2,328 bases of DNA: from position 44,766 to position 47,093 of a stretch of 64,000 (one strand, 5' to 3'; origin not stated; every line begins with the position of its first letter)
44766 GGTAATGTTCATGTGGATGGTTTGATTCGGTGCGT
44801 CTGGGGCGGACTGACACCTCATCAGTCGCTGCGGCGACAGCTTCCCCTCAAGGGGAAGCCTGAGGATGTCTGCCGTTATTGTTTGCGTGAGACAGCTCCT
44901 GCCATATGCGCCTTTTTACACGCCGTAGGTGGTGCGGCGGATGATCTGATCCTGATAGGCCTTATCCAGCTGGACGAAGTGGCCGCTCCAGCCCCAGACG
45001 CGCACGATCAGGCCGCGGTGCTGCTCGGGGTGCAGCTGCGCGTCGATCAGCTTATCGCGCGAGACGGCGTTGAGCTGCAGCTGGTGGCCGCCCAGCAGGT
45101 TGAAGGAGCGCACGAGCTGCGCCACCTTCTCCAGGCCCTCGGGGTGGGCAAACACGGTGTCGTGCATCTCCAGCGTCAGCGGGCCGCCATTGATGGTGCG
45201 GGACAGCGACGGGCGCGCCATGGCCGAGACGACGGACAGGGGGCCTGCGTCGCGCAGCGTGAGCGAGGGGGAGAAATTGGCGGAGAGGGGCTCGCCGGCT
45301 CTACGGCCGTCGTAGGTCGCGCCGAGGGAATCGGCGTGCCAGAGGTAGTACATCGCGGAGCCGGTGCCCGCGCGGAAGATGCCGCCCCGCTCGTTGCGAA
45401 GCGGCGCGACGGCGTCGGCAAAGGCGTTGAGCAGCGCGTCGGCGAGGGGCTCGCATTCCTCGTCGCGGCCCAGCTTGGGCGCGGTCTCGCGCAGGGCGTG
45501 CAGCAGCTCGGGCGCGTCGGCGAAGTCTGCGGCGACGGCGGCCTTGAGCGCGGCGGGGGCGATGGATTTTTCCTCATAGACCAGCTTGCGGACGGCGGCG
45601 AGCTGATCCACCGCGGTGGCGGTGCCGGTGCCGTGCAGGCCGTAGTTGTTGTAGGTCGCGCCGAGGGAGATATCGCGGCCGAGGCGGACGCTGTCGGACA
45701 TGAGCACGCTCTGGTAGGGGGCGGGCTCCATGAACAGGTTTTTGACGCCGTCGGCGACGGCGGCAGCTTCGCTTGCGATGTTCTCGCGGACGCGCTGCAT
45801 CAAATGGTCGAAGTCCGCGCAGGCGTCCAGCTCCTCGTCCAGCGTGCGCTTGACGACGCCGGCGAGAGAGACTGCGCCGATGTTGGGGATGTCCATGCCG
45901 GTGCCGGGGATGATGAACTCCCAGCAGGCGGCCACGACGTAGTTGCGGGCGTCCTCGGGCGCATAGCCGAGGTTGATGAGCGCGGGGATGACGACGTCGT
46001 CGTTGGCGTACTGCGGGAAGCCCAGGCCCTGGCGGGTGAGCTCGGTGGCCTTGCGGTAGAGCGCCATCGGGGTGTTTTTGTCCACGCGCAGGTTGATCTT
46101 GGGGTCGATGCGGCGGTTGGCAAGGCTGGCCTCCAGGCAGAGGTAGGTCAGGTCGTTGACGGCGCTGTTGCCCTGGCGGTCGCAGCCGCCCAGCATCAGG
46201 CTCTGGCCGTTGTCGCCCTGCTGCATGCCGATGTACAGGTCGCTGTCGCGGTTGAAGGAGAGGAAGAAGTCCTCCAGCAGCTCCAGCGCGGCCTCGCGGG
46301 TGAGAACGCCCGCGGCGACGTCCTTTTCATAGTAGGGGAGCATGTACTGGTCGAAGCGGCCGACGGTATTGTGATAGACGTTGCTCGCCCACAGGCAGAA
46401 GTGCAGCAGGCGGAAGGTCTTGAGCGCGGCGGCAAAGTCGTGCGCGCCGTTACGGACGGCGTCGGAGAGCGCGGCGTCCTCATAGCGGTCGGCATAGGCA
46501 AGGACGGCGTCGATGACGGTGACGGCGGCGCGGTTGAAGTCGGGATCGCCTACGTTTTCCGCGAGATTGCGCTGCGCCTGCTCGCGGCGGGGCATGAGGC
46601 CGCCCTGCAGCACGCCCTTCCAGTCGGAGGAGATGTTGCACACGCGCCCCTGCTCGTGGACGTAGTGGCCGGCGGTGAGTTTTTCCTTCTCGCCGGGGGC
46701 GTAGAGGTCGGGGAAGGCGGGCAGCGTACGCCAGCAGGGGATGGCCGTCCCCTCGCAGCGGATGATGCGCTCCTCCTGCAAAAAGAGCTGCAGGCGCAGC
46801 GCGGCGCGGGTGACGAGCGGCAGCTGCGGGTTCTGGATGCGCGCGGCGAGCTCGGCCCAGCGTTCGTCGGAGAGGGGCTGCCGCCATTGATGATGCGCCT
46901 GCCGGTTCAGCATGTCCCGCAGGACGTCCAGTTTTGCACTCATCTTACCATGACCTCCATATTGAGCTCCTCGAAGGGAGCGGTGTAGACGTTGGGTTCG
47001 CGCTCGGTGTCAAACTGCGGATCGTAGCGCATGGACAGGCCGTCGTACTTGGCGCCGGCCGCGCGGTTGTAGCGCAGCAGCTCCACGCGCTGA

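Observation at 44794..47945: Orphan short glycyl-radical enzyme plus activase cassette of unknown chemistry, bracketed by two direct copies of an intergenic repeat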

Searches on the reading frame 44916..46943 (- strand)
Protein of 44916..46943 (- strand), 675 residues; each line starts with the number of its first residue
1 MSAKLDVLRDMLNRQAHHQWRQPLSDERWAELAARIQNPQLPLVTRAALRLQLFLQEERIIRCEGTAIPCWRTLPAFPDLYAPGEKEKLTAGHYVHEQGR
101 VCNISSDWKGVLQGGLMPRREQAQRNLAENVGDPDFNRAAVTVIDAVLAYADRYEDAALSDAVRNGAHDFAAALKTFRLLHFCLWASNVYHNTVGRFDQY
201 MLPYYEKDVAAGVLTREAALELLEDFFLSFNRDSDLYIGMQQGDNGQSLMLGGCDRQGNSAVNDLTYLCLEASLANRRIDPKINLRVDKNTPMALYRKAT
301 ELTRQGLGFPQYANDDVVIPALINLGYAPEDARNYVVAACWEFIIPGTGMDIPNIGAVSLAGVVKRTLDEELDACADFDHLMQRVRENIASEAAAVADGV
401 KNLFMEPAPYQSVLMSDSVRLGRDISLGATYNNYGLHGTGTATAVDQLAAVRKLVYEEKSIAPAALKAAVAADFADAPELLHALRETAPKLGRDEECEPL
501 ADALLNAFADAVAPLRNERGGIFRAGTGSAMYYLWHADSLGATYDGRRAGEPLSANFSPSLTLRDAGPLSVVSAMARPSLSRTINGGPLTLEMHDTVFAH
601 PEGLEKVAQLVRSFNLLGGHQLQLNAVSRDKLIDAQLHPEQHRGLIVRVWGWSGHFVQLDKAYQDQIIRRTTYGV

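Call 3: search_protein_families(library=pfam, proteins=[window:44916-46943:-], max_evalue=0.01)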
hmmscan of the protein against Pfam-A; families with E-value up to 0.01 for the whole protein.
window:44916-46943:- (675 aa): 2 families
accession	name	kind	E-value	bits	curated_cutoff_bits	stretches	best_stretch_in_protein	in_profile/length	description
PF02901.20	PFL-like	-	3e-76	257.9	24.3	1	163-527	247-637/647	Pyruvate formate lyase-like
PF01228.26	Gly_radical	-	1.6e-15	58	22.2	1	556-657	4-106/106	Glycine radical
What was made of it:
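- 44916..46943 (-): Short PFL-fold glycyl-radical enzyme, 675 aa, belonging to a widespread uncharacterised clade. PF02901 + PF01228 (call 3).
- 44982..45002 (-): Gly loop R648-V-W-G651-W-S-G654, the glycyl-radical site. PF01228 match (call 3).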

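Call 4: search_protein_families(library=ncbifam, proteins=[window:44916-46943:-], max_evalue=0.01)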
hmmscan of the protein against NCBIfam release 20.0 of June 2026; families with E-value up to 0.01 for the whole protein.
window:44916-46943:- (675 aa): 12 families
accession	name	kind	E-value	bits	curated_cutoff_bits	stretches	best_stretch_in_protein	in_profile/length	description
TIGR01774.1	PFL2-3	subfamily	2e-89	300.9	678.2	1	170-672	253-783/786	formate C-acetyltransferase/glycerol dehydratase family glycyl radical enzyme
NF043068.1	glycl_HYPD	equivalog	3.6e-77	260.2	1100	1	166-672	247-781/784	trans-4-hydroxy-L-proline dehydratase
NF007437.0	PRK09983.1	equivalog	2.7e-76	257.3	1109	1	167-673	241-763/765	formate C-acetyltransferase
NF048009.1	SfplDhtHpfGKleb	equivalog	5.2e-69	233.2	1000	1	170-672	280-821/824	(2S)-3-sulfopropanediol dehydratase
TIGR04394.1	choline_CutC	equivalog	1.2e-61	209.3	1050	2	393-672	506-785/789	choline trimethylamine-lyase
NF048011.1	SfplDhtHpsGDes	equivalog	2.2e-58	198.3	1000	2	439-672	583-818/821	(2S)-3-sulfopropanediol dehydratase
NF033718.1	indole_decarb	equivalog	1.6e-47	162.2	1100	2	164-474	305-644/868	indoleacetate decarboxylase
NF033715.1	glycyl_HPDL_Lrg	equivalog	2.8e-43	147.9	1150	3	164-348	321-514/901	4-hydroxyphenylacetate decarboxylase large subunit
NF038360.1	rad_fix_GrcA3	exception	1.1e-14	54.3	158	1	605-672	7-74/78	autonomous glycyl radical cofactor GrcA3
TIGR01255.1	pyr_form_ly_1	equivalog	5.4e-11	41.7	994.2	1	489-671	549-739/744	formate C-acetyltransferase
NF008341.1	PRK11127.1-1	equivalog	2e-06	27.7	145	1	623-671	27-75/80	autonomous glycyl radical cofactor GrcA2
TIGR04365.1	spare_glycyl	equivalog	3.3e-05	24.2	170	1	615-671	65-121/126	autonomous glycyl radical cofactor GrcA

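Call 5: find_homologous_proteins(query=window:44916-46943:-, max_evalue=1e-10)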
Query window:44916-46943:- (675 aa): 7252 proteins with E <= 1e-10 among 8000 candidates; the best 120 are listed.
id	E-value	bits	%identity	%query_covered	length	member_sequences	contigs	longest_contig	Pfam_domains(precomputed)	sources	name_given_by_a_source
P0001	0.0e+0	1506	97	100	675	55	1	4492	PF02901.21,PF01228.27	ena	-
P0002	0.0e+0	1224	78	100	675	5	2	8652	PF02901.21,PF01228.27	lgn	-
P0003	0.0e+0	1213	77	100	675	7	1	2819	PF02901.21,PF01228.27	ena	-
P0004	0.0e+0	1188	76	100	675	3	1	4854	PF02901.21,PF01228.27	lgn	-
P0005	0.0e+0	1172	76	100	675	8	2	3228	PF02901.21,PF01228.27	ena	-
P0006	0.0e+0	1168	75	100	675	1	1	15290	PF02901.21,PF01228.27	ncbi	-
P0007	7.5e-298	1007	68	100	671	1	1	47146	PF02901.21,PF01228.27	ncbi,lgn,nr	ncbi:MAG: pyruvate formate lyase family protein [Eubacteriales bacterium]|nr:pyruvate formate lyase 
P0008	5.1e-291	985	67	97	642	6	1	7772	PF02901.21,PF01228.27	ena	-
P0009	5.9e-291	985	68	97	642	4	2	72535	PF02901.21,PF01228.27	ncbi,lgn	-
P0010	6.1e-290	981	68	97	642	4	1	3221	PF02901.21,PF01228.27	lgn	-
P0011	6.7e-289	978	64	97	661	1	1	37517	PF02901.21,PF01228.27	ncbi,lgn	-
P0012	9.0e-289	977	65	98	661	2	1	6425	PF02901.21,PF01228.27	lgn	-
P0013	1.3e-288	977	68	97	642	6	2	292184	PF02901.21,PF01228.27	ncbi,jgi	-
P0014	2.8e-288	976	67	97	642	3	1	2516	PF02901.21,PF01228.27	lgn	-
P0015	9.5e-288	974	68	97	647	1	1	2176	PF02901.21,PF01228.27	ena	-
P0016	5.1e-287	972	67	97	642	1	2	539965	PF02901.21,PF01228.27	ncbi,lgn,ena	-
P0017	6.0e-287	971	68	95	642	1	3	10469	PF02901.21,PF01228.27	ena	-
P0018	1.4e-286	970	65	100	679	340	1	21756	PF02901.21,PF01228.27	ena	-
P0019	1.8e-286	970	67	97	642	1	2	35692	PF02901.21,PF01228.27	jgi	jgi:formate C-acetyltransferase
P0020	7.5e-286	968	67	96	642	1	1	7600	PF02901.21,PF01228.27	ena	-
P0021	9.8e-286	967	64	97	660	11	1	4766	PF02901.21,PF01228.27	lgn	-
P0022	1.0e-285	967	67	96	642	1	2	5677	PF02901.21,PF01228.27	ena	-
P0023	4.4e-285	965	68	96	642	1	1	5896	PF02901.21,PF01228.27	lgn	-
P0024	6.0e-285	965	65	97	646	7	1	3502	PF02901.21,PF01228.27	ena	-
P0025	7.4e-285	965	66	100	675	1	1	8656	PF02901.21,PF01228.27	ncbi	-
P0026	1.0e-284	964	64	100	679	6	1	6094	PF02901.21,PF01228.27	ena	-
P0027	1.7e-284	963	66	100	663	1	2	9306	PF02901.21,PF01228.27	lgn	-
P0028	1.9e-284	963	67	96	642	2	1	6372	PF02901.21,PF01228.27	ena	-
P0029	2.2e-284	963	68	96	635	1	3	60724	PF02901.21,PF01228.27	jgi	jgi:formate C-acetyltransferase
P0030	2.4e-284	963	68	95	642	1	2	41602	PF02901.21,PF01228.27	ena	-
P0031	7.6e-284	961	66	97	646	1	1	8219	PF02901.21,PF01228.27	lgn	-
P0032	3.4e-283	959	66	97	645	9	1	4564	PF02901.21,PF01228.27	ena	-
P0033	4.1e-283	959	66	97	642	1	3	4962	PF02901.21,PF01228.27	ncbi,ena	-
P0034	5.2e-283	958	66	99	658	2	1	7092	PF02901.21,PF01228.27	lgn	-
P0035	6.0e-283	958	63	100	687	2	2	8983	PF02901.21,PF01228.27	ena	-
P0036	5.6e-282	955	66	97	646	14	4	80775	PF02901.21,PF01228.27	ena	-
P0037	7.2e-282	955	65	100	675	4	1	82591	PF02901.21,PF01228.27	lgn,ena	-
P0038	8.6e-282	954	65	97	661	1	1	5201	PF02901.21,PF01228.27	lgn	-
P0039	1.3e-281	954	67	97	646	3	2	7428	PF02901.21,PF01228.27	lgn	-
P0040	2.1e-281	953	67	97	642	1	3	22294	PF02901.21,PF01228.27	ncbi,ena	-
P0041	2.1e-281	953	66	97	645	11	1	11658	PF02901.21,PF01228.27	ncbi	-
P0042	3.7e-281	952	66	97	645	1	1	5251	PF02901.21,PF01228.27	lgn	-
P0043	4.6e-281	952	65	99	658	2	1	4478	PF02901.21,PF01228.27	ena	-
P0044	4.8e-281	952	62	97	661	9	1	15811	PF02901.21,PF01228.27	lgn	-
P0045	9.3e-281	951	63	100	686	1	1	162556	PF02901.21,PF01228.27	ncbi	-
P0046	1.1e-280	951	64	100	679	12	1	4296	PF02901.21,PF01228.27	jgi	-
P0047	1.5e-280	950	63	97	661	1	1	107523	PF02901.21,PF01228.27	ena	-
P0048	1.5e-280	950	66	97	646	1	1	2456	PF02901.21,PF01228.27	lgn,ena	-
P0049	3.7e-280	949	64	97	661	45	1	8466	PF02901.21,PF01228.27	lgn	-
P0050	4.0e-280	949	66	97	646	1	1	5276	PF02901.21,PF01228.27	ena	-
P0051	4.2e-280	949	66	97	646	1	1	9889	PF02901.21,PF01228.27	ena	-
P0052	4.3e-280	949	66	97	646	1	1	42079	PF02901.21,PF01228.27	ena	-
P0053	4.8e-280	949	66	97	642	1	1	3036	PF02901.21,PF01228.27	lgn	-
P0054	5.8e-280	948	66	97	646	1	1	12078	PF02901.21,PF01228.27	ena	-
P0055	6.5e-280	948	63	100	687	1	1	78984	PF02901.21,PF01228.27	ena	-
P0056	8.0e-280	948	66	97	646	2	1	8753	PF02901.21,PF01228.27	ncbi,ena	-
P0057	1.0e-279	948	67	97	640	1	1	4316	PF02901.21,PF01228.27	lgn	-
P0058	1.0e-279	948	66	97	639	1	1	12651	PF02901.21,PF01228.27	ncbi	-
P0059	1.4e-279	947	65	100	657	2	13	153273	PF02901.21,PF01228.27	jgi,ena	-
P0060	1.4e-279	947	65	97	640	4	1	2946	PF02901.21,PF01228.27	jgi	jgi:pyruvate-formate lyase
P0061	1.5e-279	947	64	97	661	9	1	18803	PF02901.21,PF01228.27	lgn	-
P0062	2.9e-279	946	66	97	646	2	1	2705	PF02901.21,PF01228.27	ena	-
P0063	3.4e-279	946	65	97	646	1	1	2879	PF02901.21,PF01228.27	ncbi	-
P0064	3.9e-279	946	63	97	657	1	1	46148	PF02901.21,PF01228.27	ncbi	-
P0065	5.3e-279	945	62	97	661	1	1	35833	PF02901.21,PF01228.27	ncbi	-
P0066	6.0e-279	945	66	97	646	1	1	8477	PF02901.21,PF01228.27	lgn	-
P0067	6.5e-279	945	64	97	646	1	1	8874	PF02901.21,PF01228.27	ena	-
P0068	6.8e-279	945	66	97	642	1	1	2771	PF02901.21,PF01228.27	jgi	jgi:pyruvate-formate lyase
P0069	8.0e-279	945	64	97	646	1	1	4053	PF02901.21,PF01228.27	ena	-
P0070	9.1e-279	944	66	97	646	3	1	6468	PF02901.21,PF01228.27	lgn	-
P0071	2.2e-278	943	65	97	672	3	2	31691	PF02901.21,PF01228.27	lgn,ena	-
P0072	4.6e-278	942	64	97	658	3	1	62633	PF02901.21,PF01228.27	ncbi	-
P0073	5.7e-278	942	62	97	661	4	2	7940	PF02901.21,PF01228.27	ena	-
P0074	6.3e-278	942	65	97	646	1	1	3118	PF02901.21,PF01228.27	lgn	-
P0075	6.6e-278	942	66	97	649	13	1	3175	PF02901.21,PF01228.27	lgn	-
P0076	7.4e-278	941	66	97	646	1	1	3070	PF02901.21,PF01228.27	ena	-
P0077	7.8e-278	941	65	99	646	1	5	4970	PF02901.21,PF01228.27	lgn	-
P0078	8.5e-278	941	65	97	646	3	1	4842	PF02901.21,PF01228.27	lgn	-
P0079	8.7e-278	941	62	97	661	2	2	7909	PF02901.21,PF01228.27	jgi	-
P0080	1.1e-277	941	66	99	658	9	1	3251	PF02901.21,PF01228.27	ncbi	ncbi:MAG: pyruvate formate lyase family protein [Clostridia bacterium]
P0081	1.2e-277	941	65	97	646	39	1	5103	PF02901.21,PF01228.27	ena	-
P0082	1.4e-277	941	65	97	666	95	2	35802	PF02901.21,PF01228.27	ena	-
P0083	1.5e-277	940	63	100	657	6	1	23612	PF02901.21,PF01228.27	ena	-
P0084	2.1e-277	940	65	97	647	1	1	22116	PF02901.21,PF01228.27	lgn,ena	-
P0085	2.9e-277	939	65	97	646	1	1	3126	PF02901.21,PF01228.27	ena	-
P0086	3.4e-277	939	66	97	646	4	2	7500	PF02901.21,PF01228.27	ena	-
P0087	4.4e-277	939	63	100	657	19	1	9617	PF02901.21,PF01228.27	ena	-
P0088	9.1e-277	938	65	97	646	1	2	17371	PF02901.21,PF01228.27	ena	-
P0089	2.1e-276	937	62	97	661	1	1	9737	PF02901.21,PF01228.27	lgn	-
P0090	2.8e-276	936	64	97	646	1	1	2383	PF02901.21,PF01228.27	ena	-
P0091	3.6e-276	936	65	97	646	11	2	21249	PF02901.21,PF01228.27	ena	-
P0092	3.6e-276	936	65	97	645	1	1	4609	PF02901.21,PF01228.27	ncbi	-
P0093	4.3e-276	936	64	97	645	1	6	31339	PF02901.21,PF01228.27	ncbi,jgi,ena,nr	ncbi:MAG: pyruvate formate-lyase [Clostridiales bacterium]|nr:pyruvate formate-lyase [Clostridiales 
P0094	4.4e-276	936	62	97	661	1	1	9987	PF02901.21,PF01228.27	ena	-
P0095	5.1e-276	935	65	97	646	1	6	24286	PF02901.21,PF01228.27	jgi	-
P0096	7.4e-276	935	65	97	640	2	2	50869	PF02901.21,PF01228.27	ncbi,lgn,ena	-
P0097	9.6e-276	934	65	97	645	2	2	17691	PF02901.21,PF01228.27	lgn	-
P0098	1.1e-275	934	62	97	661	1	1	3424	PF02901.21,PF01228.27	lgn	-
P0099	1.6e-275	934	64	97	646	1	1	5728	PF02901.21,PF01228.27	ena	-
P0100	2.2e-275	933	65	97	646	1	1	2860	PF02901.21,PF01228.27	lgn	-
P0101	2.6e-275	933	65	97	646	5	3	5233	PF02901.21,PF01228.27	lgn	-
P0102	3.0e-275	933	65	97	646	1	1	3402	PF02901.21,PF01228.27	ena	-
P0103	3.3e-275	933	65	97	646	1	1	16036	PF02901.21,PF01228.27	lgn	-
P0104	3.5e-275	933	65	97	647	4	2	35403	PF02901.21,PF01228.27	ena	-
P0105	7.6e-275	931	64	97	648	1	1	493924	PF02901.21,PF01228.27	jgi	jgi:pyruvate-formate lyase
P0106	8.7e-275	931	62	97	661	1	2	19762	PF02901.21,PF01228.27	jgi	-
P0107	1.0e-274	931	65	97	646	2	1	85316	PF02901.21,PF01228.27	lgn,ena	-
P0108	1.3e-274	931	65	99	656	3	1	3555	PF02901.21,PF01228.27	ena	-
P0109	1.8e-274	930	66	97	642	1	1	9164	PF02901.21,PF01228.27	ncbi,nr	ncbi:MAG: pyruvate formate lyase family protein [Clostridia bacterium]|nr:pyruvate formate lyase fam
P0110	2.2e-274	930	64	97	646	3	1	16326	PF02901.21,PF01228.27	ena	-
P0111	4.3e-274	929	64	97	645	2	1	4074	PF02901.21,PF01228.27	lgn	-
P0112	6.0e-274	929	66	97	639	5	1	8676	PF02901.21,PF01228.27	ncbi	-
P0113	9.1e-274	928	65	97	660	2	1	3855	PF02901.21,PF01228.27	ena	-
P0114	1.6e-273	927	65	99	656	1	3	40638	PF02901.21,PF01228.27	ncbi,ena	-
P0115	3.2e-273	926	64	99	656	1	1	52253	PF02901.21,PF01228.27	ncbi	-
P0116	4.4e-273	926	65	99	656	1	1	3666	PF02901.21,PF01228.27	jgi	-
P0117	4.9e-273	925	65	97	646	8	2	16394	PF02901.21,PF01228.27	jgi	-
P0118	4.9e-273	925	63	100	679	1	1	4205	PF02901.21,PF01228.27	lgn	-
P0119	5.3e-273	925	64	97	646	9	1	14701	PF02901.21,PF01228.27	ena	-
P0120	6.5e-273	925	62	97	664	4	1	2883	PF02901.21,PF01228.27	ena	-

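Call 10: find_encoding_contigs(protein=P0016, flank=10000, max_places=2)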
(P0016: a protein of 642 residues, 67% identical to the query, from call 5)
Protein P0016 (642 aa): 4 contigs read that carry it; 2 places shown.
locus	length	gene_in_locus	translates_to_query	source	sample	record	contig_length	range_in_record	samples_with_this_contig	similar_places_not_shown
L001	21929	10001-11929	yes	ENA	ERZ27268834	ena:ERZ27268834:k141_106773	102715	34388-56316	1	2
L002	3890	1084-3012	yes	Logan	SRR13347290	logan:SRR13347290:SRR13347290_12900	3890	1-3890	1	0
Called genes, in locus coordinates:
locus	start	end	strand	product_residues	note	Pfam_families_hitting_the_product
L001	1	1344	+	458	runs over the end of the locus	PF12176:MtaB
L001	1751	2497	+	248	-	PF01791:DeoC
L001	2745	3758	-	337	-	PF00356:LacI, PF00532:Peripla_BP_1, PF13377:Peripla_BP_3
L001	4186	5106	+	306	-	PF00532:Peripla_BP_1, PF13407:Peripla_BP_4, PF13458:Peripla_BP_6, PF13377:Peripla_BP_3 (weak)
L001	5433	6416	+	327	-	PF02653:BPD_transp_2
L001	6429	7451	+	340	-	PF02653:BPD_transp_2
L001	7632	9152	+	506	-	PF00005:ABC_tran, PF13304:AAA_21 (faint), PF00005:ABC_tran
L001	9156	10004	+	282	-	PF13353:Fer4_12, PF04055:Radical_SAM, PF12837:Fer4_6 (faint), PF00037:Fer4 (weak)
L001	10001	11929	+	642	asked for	PF02901:PFL-like, PF01228:Gly_radical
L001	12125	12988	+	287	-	-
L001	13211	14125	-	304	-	PF00717:Peptidase_S24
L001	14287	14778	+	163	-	-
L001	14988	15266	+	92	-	PF08765:Mor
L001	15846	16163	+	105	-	-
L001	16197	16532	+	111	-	-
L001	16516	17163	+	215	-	PF11985:Phage_Mu_Gp27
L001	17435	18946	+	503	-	-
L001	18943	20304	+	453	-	PF05133:SPP1_portal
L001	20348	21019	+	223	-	-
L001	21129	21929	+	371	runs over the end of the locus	-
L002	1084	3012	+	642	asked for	PF02901:PFL-like, PF01228:Gly_radical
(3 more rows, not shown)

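Call 11: find_encoding_contigs(protein=P0105, flank=10000, max_places=2)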
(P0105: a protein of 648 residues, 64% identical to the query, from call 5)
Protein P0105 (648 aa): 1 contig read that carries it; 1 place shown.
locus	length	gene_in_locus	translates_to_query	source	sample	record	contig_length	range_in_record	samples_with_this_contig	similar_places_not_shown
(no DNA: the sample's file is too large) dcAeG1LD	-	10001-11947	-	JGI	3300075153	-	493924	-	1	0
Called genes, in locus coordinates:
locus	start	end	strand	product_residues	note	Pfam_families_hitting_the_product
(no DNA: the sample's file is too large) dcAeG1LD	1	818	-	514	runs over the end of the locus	PF00005:ABC_tran, PF13304:AAA_21 (faint), PF00005:ABC_tran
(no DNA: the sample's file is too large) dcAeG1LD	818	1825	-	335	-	PF02653:BPD_transp_2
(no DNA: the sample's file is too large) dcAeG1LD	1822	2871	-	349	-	PF02653:BPD_transp_2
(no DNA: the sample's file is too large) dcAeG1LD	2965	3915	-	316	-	PF00532:Peripla_BP_1, PF13407:Peripla_BP_4, PF13458:Peripla_BP_6 (weak), PF13377:Peripla_BP_3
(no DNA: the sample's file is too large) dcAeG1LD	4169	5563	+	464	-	PF02952:Fucose_iso_C (weak)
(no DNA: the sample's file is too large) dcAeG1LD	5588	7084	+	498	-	PF00370:FGGY_N, PF02782:FGGY_C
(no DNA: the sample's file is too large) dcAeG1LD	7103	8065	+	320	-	PF01116:F_bP_aldolase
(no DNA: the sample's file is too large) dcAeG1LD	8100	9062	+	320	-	PF00356:LacI, PF00532:Peripla_BP_1, PF13407:Peripla_BP_4 (weak), PF13377:Peripla_BP_3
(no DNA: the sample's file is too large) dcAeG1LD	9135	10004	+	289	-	PF12838:Fer4_7 (faint), PF13353:Fer4_12, PF00037:Fer4 (faint), PF04055:Radical_SAM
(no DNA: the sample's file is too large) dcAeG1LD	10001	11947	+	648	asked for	PF02901:PFL-like, PF01228:Gly_radical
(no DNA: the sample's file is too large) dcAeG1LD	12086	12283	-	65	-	-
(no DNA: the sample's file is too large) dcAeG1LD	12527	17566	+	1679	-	PF24517:CBM96, PF25023:TEN_YD-shell (faint), PF05593:RHS_repeat (weak)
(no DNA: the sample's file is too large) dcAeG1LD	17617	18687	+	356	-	PF05593:RHS_repeat (faint), PF25023:TEN_YD-shell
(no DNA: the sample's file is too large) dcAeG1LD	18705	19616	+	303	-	-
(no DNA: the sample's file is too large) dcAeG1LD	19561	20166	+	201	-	PF05593:RHS_repeat (faint)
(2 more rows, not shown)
